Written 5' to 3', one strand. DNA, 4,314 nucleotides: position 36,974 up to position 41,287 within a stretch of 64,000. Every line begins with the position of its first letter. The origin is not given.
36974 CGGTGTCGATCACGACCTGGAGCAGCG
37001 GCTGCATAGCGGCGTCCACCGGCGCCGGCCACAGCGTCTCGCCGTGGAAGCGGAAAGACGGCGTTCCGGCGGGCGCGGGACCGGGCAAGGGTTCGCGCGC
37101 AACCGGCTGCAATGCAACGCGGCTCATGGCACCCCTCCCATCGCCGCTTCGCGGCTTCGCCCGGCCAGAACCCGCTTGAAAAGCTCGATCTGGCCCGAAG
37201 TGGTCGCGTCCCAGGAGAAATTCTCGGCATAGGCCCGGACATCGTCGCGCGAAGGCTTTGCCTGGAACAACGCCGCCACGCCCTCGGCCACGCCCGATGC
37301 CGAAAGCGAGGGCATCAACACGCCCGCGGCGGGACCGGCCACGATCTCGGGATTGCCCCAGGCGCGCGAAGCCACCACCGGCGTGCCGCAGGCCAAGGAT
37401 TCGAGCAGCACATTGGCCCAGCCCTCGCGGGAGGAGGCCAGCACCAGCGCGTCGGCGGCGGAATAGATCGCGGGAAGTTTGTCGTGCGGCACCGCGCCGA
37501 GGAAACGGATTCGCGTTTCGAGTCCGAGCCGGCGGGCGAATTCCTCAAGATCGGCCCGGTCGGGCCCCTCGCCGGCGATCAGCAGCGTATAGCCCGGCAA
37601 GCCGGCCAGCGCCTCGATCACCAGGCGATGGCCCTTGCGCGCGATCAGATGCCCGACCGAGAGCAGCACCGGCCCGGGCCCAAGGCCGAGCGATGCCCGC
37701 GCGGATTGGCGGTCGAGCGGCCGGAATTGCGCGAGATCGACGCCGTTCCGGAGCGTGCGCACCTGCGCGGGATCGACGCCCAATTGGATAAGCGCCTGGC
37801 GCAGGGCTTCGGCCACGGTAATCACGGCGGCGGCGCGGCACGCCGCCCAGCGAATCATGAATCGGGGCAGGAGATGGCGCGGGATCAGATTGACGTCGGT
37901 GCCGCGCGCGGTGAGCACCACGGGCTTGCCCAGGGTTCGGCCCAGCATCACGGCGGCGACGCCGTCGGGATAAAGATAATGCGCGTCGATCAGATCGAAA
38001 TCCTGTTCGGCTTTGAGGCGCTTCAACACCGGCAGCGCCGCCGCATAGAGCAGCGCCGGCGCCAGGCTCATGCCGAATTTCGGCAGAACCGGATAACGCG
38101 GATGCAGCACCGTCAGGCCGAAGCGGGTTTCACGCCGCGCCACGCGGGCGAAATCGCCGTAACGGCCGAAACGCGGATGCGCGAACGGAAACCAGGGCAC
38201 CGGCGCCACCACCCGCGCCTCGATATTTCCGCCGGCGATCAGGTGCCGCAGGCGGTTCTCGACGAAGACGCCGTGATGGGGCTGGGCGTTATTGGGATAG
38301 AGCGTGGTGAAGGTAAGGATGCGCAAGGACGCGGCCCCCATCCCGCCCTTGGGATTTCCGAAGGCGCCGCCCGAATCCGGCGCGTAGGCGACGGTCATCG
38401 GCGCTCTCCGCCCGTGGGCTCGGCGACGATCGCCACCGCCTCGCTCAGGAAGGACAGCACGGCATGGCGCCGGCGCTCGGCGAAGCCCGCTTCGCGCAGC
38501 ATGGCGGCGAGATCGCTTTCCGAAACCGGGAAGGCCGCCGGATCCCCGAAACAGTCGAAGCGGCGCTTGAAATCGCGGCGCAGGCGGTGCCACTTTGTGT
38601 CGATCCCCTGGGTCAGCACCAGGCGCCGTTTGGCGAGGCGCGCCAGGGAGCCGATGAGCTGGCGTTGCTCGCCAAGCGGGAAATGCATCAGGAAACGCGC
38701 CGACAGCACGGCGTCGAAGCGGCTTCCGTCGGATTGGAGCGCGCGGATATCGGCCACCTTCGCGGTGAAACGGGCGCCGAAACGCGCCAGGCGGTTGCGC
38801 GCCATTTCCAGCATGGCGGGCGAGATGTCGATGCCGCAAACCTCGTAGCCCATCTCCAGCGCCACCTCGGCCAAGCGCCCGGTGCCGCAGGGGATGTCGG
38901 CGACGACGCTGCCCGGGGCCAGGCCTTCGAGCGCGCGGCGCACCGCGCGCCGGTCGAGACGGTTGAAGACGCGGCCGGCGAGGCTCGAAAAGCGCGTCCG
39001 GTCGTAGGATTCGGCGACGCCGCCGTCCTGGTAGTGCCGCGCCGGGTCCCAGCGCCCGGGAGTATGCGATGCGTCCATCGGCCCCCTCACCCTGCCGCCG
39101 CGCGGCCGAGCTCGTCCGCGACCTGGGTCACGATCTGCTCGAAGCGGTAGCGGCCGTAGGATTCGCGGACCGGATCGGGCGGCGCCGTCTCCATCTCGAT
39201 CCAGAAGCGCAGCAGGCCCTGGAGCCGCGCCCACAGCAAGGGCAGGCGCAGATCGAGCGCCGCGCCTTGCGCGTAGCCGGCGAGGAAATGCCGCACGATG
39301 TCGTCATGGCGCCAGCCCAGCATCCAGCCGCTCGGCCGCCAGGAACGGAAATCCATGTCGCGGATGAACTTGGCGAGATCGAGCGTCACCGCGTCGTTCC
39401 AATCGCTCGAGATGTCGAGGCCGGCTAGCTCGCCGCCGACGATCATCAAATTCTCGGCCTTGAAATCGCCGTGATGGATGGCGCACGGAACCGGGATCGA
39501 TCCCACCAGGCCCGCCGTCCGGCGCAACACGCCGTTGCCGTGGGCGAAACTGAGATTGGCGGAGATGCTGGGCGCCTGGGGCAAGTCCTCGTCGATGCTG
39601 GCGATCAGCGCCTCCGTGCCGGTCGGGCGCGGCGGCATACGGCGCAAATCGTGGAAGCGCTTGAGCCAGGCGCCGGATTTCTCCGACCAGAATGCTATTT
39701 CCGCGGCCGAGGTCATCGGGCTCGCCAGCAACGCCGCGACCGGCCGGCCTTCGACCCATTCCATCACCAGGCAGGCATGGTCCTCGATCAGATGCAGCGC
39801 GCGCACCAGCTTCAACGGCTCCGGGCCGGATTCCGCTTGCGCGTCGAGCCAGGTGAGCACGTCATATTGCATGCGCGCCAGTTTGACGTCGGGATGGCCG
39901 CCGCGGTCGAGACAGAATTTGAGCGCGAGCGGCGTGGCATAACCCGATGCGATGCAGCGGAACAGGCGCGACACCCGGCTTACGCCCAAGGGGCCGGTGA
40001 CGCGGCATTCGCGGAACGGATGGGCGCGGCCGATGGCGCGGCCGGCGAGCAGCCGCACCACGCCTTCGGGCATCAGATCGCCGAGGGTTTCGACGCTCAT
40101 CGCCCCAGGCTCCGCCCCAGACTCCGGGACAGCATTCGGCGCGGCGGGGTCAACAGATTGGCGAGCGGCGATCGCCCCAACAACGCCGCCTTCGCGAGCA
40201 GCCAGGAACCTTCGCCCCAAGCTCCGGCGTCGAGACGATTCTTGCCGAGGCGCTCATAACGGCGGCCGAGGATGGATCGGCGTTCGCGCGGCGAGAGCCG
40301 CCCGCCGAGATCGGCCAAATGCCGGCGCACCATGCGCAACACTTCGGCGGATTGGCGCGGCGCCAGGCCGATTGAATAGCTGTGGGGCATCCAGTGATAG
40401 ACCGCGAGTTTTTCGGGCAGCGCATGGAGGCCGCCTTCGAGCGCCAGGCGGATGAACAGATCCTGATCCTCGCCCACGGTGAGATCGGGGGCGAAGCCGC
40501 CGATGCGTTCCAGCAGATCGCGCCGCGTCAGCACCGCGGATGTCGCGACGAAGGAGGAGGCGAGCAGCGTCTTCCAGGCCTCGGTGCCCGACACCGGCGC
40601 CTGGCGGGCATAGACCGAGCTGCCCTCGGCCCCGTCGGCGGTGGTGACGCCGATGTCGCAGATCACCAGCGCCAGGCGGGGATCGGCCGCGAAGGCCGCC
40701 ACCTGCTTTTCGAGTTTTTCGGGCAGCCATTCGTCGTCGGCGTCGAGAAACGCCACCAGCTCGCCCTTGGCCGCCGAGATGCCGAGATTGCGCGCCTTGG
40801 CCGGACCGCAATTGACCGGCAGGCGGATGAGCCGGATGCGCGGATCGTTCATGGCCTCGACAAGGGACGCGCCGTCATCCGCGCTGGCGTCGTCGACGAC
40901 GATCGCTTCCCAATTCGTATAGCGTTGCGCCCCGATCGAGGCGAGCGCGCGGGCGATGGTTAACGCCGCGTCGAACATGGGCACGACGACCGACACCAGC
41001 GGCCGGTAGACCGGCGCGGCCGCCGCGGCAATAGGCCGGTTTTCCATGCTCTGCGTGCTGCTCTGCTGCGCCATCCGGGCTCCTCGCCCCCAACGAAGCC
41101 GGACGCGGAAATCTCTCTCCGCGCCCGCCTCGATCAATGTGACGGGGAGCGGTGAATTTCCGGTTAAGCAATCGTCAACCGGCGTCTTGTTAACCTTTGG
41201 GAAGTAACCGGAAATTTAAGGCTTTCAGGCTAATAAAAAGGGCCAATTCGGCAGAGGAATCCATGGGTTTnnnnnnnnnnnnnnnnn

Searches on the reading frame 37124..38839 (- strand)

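Call 9: search_protein_families(library=ncbifam, proteins=[window:37124-38839:-], max_evalue=0.00001)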
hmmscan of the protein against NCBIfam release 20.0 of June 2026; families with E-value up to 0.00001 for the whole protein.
window:37124-38839:- (571 aa): 26 families (the best 25 are shown)
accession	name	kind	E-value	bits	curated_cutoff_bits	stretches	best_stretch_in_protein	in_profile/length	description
NF047684.1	TeichurnBiosyTuaC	equivalog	2.1e-38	132.3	550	1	173-534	2-361/391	teichuronic acid biosynthesis protein TuaC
TIGR03999.1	thiol_BshA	equivalog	9.3e-32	110.4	273.7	1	275-538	79-349/375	N-acetyl-alpha-D-glucosaminyl L-malate synthase BshA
TIGR03449.1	mycothiol_MshA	equivalog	2.8e-29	102.2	462.5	1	340-557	170-403/406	D-inositol-3-phosphate glycosyltransferase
TIGR04063.1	stp3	hypoth_equivalog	4.8e-29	101.4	442.05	1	272-542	84-375/397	TIGR04063 family PEP-CTERM/XrtA system glycosyltransferase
TIGR04047.1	MSMEG_0565_glyc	hypoth_equivalog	9.5e-28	97.3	259.85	1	332-555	135-372/373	MSMEG_0565 family glycosyltransferase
TIGR03088.1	stp2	hypoth_equivalog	3.3e-26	92.2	409.05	1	339-558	140-374/374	TIGR03088 family PEP-CTERM/XrtA system glycosyltransferase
NF041876.1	EPS_EpsE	equivalog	1.3e-23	83.9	400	1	330-528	158-362/389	exopolysaccharide biosynthesis GT4 family glycosyltransferase EpsE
NF038229.1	Glyco4_Geo_Pelo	equivalog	6e-21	74.8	400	1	275-509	50-285/338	GPMC system family 4 glycosyltransferase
TIGR02149.1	glgA_Coryne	subfamily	6e-20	71.7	302.4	1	324-557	133-390/391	glycogen synthase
NF053787.1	GlcN_PG_synth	equivalog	1.7e-19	69.9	480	1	282-558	84-360/361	N-acetylglucosaminyl phosphatidylglycerol synthase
NF050063.1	ProtGlycPglJ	equivalog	3.2e-18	66.1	500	1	323-527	132-332/363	N-acetylgalactosamine-N,N'-diacetylbacillosaminyl-diphospho-undecaprenol 4-alpha-N-acetylgalactosaminyltransferase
NF046085.1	XrtY_assoc_Gly1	equivalog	1.1e-16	60.7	400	1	293-540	112-362/387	XrtY-associated glycosyltransferase XYAG1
NF041010.1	glycosy_Agl16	equivalog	5.2e-15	55.2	575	1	305-506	105-299/352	glycosylation protein Agl16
NF007640.0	PRK10307.1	subfamily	8.6e-15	54.5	276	1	330-542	166-387/411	WcaI family glycosyltransferase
NF011726.0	PRK15179.1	equivalog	4e-12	45.3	733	1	415-534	547-666/694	Vi polysaccharide biosynthesis protein TviE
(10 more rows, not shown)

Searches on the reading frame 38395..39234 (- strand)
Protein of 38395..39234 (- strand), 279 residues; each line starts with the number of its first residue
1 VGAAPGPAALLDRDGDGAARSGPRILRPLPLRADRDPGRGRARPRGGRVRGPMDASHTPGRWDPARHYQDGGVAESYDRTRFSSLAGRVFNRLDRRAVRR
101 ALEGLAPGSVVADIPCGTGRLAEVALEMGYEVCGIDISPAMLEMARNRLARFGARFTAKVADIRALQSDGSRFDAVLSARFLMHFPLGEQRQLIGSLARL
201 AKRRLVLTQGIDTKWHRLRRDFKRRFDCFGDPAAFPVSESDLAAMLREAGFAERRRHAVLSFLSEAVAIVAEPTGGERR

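Call 9: search_protein_families(library=ncbifam, proteins=[window:38395-39234:-], max_evalue=0.00001)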
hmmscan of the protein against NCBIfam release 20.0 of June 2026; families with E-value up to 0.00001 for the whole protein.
window:38395-39234:- (279 aa): 15 families
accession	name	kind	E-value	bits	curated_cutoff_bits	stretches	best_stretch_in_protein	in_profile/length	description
TIGR02021.1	BchM-ChlM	equivalog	3.8e-17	62.4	158.9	1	105-253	52-200/218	magnesium protoporphyrin IX methyltransferase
NF043040.1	corrin_prot_MT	hypoth_equivalog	3e-16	59.5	180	1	76-202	14-140/216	corrinoid protein-associated methyltransferase CpaM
NF041820.1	daptide_MTase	equivalog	1e-10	41.5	175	1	101-176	32-108/243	daptide-type RiPP biosynthesis methyltransferase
TIGR01934.1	MenG_MenH_UbiE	subfamily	6.5e-10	38.7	158.35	1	73-176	8-110/223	ubiquinone/menaquinone biosynthesis methyltransferase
NF041537.1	ArsM_AhpD_UU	exception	1.4e-09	37.3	510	1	101-265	70-236/345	arsenite methyltransferase/AhpD domain selenoprotein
NF040703.1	cyclopro_CfaB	exception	2.9e-09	36.2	650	1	104-236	156-290/393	C17 cyclopropane fatty acid synthase CfaB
NF047649.1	MTase_UXPK_star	exception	4.4e-09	35.8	460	1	102-182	72-156/283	methyltransferase/UXPK-star double selenoprotein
NF004851.0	PRK06202.1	equivalog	5.5e-09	35.8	243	1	95-206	49-163/237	hypothetical protein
NF001244.0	PRK00216.1-5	equivalog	1.7e-08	34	216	1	96-176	39-122/236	bifunctional demethylmenaquinone methyltransferase/2-methoxy-6-polyprenyl-1,4-benzoquinol methylase UbiE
NF045667.1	MTase_DVU1556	equivalog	5.6e-08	32.5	155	1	102-184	17-96/213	DVU_1556 family methyltransferase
NF041536.1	ArsM_DUF2284_UU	exception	1.2e-07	30.4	575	1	104-262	73-233/459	arsenite methyltransferase/DUF2284 domain selenoprotein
TIGR01983.1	UbiG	equivalog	4.1e-07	29.5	102.95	1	108-199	50-141/228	bifunctional 2-polyprenyl-6-hydroxyphenol methylase/3-demethylubiquinol 3-O-methyltransferase UbiG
NF041255.1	mycofact_MftM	equivalog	1.2e-06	28.1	200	1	100-207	132-239/289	mycofactocin oligosaccharide methyltransferase MftM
TIGR01177.1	TIGR01177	hypoth_equivalog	4.6e-06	26.2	316.55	1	102-176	177-252/330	TIGR01177 family methyltransferase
NF008686.0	PRK11705.1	equivalog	6.5e-06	25.4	400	1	104-197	164-253/383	cyclopropane fatty acyl phospholipid synthase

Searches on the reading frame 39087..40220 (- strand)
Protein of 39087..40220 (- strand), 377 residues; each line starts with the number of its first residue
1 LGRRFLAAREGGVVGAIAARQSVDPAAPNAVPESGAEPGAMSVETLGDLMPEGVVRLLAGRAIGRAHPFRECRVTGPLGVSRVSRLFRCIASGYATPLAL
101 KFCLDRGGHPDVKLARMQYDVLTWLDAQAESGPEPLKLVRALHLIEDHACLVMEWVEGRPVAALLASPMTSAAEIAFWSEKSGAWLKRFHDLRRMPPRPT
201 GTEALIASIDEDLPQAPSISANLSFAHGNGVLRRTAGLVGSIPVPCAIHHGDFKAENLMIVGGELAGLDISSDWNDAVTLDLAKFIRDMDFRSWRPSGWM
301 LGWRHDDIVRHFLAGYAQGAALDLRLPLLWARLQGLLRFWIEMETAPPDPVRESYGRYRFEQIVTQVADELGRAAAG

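Call 9: search_protein_families(library=ncbifam, proteins=[window:39087-40220:-], max_evalue=0.00001)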
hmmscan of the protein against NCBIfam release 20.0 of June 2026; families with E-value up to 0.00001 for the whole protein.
window:39087-40220:- (377 aa): 0 families

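Call 17: search_protein_families(library=pfam, proteins=[window:39087-40220:-], max_evalue=0.001)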
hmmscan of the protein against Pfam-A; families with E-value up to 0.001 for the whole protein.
window:39087-40220:- (377 aa): 1 family
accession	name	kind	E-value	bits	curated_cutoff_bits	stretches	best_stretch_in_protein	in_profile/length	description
PF01636.29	APH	-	1.2e-07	32.2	23.2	1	111-278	33-198/239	Phosphotransferase enzyme family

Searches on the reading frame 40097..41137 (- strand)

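Call 9: search_protein_families(library=ncbifam, proteins=[window:40097-41137:-], max_evalue=0.00001)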
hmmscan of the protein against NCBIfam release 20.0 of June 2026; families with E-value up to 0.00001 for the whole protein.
window:40097-41137:- (346 aa): 21 families
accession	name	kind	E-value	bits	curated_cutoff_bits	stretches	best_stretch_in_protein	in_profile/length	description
TIGR03965.1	mycofact_glyco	equivalog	3.1e-33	115.3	280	1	39-236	68-268/467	mycofactocin biosynthesis glycosyltransferase MftF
NF047683.1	TeichurnBiosyTuaG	equivalog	3e-31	109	400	1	45-255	5-211/252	teichuronic acid biosynthesis protein TuaG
NF041875.1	EPS_EpsD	equivalog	5.4e-23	81.9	370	1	48-253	1-211/325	exopolysaccharide biosynthesis glycosyltransferase EpsD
TIGR04017.1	WcaA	equivalog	7.3e-20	71.7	495.75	1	45-236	4-193/279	colanic acid biosynthesis glycosyltransferase WcaA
NF007482.0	PRK10073.1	equivalog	1.7e-19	70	423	1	46-169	6-129/334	glycosyltransferase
NF007453.0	PRK10018.1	equivalog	2.7e-19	69.9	382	1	45-236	5-194/280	colanic acid biosynthesis glycosyltransferase WcaA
NF053739.1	GlytfEpsEBac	equivalog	1.3e-17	63.7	450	1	46-234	1-188/265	glycosyltransferase EpsE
TIGR04283.1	glyco_like_mftF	equivalog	5.8e-17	62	182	1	48-244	1-182/221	TIGR04283 family arsenosugar biosynthesis glycosyltransferase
TIGR03937.1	PgaC_IcaA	equivalog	1.6e-15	57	422.3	1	45-233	44-235/407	poly-beta-1,6-N-acetyl-D-glucosamine synthase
NF050050.1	ProtGlycPglI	equivalog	4.1e-14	52.6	500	1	46-146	2-105/306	GalNAc(5)-diNAcBac-PP-undecaprenol beta-1,3-glucosyltransferase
NF038299.1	EPS_HpsN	equivalog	2.3e-10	39.9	425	1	46-158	1-115/317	hormogonium polysaccharide biosynthesis glycosyltransferase HpsN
TIGR04242.1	nodulat_NodC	equivalog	7.5e-10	38.3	550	1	43-147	45-154/395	chitooligosaccharide synthase NodC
NF038302.1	EPS_HpsE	equivalog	1.7e-09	37.1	300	1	49-135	4-97/307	hormogonium polysaccharide biosynthesis glycosyltransferase HpsE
NF050819.1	PolSacchBiosHfsG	equivalog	1.2e-08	34.5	500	1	44-212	10-181/302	polysaccharide biosynthesis protein HfsG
TIGR03469.1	HpnB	hypoth_equivalog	1e-07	31.4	379.25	1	29-215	27-229/386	hopene-associated glycosyltransferase HpnB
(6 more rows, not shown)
